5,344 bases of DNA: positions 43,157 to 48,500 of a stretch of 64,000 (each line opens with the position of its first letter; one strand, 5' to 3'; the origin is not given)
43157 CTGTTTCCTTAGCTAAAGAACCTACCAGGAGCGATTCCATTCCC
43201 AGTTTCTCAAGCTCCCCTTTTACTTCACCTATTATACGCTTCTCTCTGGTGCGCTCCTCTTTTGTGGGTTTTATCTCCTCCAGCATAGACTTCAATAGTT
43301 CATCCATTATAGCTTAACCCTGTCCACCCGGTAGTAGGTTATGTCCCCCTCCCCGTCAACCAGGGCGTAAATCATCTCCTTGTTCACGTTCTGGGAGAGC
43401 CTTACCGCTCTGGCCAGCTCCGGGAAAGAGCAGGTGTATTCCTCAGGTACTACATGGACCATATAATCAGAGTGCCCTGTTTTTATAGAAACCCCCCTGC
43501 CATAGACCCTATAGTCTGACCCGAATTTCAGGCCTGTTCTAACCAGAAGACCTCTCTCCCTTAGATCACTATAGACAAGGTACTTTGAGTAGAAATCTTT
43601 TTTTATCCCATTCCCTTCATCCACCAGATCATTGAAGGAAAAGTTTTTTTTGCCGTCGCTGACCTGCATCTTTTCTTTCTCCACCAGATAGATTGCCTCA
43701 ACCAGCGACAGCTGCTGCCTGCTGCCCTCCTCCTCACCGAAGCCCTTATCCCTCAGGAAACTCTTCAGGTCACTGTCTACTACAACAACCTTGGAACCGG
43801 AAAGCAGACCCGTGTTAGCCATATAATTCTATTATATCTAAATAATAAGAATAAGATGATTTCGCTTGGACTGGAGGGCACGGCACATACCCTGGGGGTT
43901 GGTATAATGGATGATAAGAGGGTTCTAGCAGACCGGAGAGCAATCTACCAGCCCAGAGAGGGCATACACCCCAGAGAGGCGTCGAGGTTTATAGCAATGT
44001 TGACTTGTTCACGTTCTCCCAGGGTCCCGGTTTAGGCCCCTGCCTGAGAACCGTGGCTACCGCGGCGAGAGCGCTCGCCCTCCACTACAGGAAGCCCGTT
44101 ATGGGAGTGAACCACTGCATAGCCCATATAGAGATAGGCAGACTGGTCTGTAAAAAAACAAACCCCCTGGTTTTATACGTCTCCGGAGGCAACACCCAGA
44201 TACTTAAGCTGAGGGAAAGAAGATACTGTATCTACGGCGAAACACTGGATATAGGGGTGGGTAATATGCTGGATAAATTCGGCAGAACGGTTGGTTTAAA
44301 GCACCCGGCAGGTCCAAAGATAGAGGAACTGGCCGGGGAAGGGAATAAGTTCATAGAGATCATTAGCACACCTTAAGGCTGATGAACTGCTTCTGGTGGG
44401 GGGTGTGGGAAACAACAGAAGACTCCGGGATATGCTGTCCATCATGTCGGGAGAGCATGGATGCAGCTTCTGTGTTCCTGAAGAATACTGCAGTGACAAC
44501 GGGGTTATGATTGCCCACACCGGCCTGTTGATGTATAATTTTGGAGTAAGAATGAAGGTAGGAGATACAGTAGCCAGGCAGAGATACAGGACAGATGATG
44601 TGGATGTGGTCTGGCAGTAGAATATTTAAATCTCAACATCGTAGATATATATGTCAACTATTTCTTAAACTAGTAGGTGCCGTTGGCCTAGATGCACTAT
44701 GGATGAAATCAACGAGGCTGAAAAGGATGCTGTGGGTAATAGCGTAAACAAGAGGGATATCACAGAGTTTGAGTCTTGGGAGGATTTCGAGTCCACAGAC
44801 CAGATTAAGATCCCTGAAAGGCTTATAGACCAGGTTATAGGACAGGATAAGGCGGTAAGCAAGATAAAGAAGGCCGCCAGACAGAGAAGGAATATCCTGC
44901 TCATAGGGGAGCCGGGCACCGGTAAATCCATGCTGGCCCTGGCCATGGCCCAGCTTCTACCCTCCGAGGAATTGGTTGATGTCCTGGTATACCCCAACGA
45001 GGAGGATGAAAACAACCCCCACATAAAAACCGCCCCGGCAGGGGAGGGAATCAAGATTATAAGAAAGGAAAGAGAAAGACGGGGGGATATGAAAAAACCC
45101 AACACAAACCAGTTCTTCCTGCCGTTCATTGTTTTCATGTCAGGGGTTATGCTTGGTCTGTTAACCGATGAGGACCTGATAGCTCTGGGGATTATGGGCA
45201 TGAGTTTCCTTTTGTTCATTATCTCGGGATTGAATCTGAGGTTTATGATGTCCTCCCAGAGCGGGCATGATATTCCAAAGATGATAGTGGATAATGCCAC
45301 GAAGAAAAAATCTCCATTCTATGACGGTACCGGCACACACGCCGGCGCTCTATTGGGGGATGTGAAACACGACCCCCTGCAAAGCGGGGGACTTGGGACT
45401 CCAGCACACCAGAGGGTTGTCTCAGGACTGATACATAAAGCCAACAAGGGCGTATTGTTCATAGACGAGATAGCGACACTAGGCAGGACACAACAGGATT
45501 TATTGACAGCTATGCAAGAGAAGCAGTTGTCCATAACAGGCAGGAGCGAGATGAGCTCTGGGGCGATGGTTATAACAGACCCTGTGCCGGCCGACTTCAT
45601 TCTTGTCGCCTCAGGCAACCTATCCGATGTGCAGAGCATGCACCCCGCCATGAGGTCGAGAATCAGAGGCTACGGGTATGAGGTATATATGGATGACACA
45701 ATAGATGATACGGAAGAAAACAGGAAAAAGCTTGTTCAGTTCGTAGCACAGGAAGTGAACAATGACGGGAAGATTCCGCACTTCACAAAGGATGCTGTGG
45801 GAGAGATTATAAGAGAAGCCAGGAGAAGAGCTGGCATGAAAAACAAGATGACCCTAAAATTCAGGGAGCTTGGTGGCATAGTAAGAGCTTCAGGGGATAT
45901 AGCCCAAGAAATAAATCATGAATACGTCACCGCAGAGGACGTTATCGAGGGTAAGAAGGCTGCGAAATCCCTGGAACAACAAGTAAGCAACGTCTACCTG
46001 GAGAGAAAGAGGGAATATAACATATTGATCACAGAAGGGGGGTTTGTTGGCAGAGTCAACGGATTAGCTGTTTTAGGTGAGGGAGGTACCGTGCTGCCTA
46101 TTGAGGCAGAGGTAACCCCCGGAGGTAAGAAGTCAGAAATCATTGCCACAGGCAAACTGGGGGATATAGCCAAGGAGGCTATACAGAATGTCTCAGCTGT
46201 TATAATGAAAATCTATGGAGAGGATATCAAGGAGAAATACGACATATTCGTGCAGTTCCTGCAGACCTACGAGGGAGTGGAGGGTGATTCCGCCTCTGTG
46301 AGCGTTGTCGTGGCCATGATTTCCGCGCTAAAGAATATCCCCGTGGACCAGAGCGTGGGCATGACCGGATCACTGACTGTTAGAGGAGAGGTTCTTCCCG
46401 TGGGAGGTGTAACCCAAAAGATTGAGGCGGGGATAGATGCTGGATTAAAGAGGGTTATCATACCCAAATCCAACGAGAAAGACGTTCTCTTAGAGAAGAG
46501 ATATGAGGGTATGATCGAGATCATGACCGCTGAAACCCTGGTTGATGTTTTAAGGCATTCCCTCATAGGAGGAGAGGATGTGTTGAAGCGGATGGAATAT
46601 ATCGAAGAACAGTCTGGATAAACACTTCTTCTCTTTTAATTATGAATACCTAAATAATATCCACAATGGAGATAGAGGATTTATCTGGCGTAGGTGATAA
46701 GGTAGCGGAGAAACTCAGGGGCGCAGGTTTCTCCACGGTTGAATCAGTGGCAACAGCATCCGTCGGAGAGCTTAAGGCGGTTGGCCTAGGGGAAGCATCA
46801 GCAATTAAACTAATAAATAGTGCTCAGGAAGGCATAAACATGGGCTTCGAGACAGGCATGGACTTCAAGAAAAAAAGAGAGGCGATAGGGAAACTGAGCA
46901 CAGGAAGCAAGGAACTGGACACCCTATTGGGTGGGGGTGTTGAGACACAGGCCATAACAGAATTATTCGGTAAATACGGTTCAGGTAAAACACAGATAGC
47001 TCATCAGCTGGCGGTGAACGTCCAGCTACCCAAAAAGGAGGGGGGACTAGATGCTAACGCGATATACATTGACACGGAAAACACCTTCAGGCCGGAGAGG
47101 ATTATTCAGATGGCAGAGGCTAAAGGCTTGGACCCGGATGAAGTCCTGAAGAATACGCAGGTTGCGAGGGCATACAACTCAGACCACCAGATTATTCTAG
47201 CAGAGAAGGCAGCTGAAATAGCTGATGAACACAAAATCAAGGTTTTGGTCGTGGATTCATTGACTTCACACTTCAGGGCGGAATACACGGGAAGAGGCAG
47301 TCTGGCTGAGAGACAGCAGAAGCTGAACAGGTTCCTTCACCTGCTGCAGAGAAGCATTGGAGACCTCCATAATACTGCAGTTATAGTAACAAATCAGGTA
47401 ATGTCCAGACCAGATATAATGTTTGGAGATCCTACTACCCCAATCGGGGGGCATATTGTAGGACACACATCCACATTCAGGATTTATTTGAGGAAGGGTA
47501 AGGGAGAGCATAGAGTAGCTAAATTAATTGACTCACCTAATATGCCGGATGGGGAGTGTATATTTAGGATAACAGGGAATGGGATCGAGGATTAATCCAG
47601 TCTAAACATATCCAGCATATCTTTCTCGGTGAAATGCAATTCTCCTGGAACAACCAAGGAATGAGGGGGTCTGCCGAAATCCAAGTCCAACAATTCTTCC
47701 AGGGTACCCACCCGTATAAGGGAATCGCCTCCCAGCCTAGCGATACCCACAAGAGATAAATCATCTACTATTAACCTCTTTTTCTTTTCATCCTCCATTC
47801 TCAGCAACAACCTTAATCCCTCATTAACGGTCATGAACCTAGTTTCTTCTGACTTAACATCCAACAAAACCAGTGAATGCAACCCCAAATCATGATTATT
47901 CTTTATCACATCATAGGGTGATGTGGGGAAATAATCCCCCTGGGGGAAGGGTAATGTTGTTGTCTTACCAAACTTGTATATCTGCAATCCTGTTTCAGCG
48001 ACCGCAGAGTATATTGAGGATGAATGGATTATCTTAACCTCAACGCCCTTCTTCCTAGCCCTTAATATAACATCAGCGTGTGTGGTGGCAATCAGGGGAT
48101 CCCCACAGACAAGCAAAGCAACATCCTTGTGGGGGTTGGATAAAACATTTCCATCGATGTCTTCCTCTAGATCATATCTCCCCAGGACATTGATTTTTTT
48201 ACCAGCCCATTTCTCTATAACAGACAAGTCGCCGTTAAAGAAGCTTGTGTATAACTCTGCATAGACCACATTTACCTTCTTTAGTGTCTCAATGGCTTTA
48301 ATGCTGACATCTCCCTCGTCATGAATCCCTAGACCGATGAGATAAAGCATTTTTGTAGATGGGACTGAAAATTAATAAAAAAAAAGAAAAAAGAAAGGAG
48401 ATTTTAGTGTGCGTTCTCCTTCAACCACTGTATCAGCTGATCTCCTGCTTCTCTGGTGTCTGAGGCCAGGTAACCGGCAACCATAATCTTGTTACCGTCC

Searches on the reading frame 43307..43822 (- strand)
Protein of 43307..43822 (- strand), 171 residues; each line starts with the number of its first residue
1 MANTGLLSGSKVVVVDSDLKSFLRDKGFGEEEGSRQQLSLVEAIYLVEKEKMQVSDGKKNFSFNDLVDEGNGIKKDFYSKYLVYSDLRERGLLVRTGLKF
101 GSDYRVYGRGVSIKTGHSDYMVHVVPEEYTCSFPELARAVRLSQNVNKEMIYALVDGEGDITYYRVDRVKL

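Call 67: search_protein_families(library=pfam, proteins=[window:43307-43822:-], max_evalue=0.0001)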
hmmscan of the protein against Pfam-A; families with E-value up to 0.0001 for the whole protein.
window:43307-43822:- (171 aa): 2 families
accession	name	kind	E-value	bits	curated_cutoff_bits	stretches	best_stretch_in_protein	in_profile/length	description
PF01974.23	tRNA_int_endo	-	2.8e-31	107.9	27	1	77-163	1-85/85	tRNA intron endonuclease, catalytic C-terminal domain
PF02778.19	tRNA_int_endo_N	-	1.9e-14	53.3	21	1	5-66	3-66/67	tRNA intron endonuclease, N-terminal domain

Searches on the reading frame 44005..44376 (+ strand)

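Call 67: search_protein_families(library=pfam, proteins=[window:44005-44376:+], max_evalue=0.0001)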
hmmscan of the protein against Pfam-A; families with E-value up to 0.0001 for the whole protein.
window:44005-44376:+ (123 aa): 1 family
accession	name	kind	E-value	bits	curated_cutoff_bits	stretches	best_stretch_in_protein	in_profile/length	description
PF00814.31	TsaD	-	1.6e-34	120.3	24.8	1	4-117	56-167/264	tRNA N6-adenosine threonylcarbamoyltransferase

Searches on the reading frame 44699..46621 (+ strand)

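Call 67: search_protein_families(library=pfam, proteins=[window:44699-46621:+], max_evalue=0.0001)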
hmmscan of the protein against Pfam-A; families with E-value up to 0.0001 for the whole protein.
window:44699-46621:+ (640 aa): 12 families
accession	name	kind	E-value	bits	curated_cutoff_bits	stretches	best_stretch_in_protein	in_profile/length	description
PF05362.19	Lon_C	-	2.8e-34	119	21.1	1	446-623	23-204/205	Lon protease (S16) C-terminal proteolytic domain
PF01078.27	Mg_chelatase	-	4.5e-14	52.8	20.3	1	44-91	3-50/207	Magnesium chelatase, subunit ChlI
PF00158.32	Sigma54_activat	-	1.8e-12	47.7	20.2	1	236-285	81-130/168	Sigma-54 interaction domain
PF07728.20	AAA_5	-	1.3e-09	38.6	22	0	65-88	1-24/139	AAA domain (dynein-related subfamily)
PF20436.4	LonB_AAA-LID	-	1.1e-08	35.5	22.4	1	361-417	1-57/65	Archaeal LonB, AAA+ ATPase LID domain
PF00004.35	AAA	-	4.6e-08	34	21.2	0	66-87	1-22/131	ATPase family associated with various cellular activities (AAA)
PF00493.29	MCM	-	5.3e-08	32.7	23.3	0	44-90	39-84/224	MCM P-loop domain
PF14532.12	Sigma54_activ_2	-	6e-06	27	25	0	54-86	12-44/138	Sigma-54 interaction domain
PF13401.12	AAA_22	-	1.8e-05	25.5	27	0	62-97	4-39/130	AAA domain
PF05496.18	RuvB_N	-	2e-05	24.9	27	0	42-86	5-56/159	Holliday junction DNA helicase RuvB P-loop domain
PF13541.12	ChlI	-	5.7e-05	23.4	27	0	468-592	1-121/121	Subunit ChlI of Mg-chelatase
PF13191.12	AAA_16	-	6.3e-05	24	32.6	0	52-96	8-54/167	AAA ATPase domain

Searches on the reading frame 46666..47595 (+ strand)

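Call 67: search_protein_families(library=pfam, proteins=[window:46666-47595:+], max_evalue=0.0001)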
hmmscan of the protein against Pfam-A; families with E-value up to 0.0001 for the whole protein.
window:46666-47595:+ (309 aa): 5 families
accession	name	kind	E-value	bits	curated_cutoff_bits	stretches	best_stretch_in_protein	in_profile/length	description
PF08423.17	Rad51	-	2.3e-93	312.4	22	1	70-309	1-243/244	Rad51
PF00154.27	RecA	-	9.3e-16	58.5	27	1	60-279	15-222/262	recA bacterial DNA recombination protein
PF06745.19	ATPase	-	5.1e-11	42.8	26.6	1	78-256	2-167/231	KaiC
PF14520.12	HHH_5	-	2e-10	41.5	27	1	3-55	4-57/57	Helix-hairpin-helix domain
PF13481.12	AAA_25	-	1.8e-06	28.1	27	1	79-209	17-162/195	AAA domain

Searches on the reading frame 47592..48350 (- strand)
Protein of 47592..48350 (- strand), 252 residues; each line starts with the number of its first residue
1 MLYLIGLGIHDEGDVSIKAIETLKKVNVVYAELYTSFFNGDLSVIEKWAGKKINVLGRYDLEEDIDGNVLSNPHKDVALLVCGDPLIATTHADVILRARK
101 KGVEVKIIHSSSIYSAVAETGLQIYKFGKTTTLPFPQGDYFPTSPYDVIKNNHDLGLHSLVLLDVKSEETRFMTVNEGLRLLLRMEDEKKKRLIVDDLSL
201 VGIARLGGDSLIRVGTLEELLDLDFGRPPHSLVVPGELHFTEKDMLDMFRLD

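Call 67: search_protein_families(library=pfam, proteins=[window:47592-48350:-], max_evalue=0.0001)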
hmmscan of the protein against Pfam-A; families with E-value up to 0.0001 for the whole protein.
window:47592-48350:- (252 aa): 1 family
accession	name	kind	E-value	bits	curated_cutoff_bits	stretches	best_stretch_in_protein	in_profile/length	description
PF00590.25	TP_methylase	-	1.4e-14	55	27.8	1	1-182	1-179/212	Tetrapyrrole (Corrin/Porphyrin) Methylases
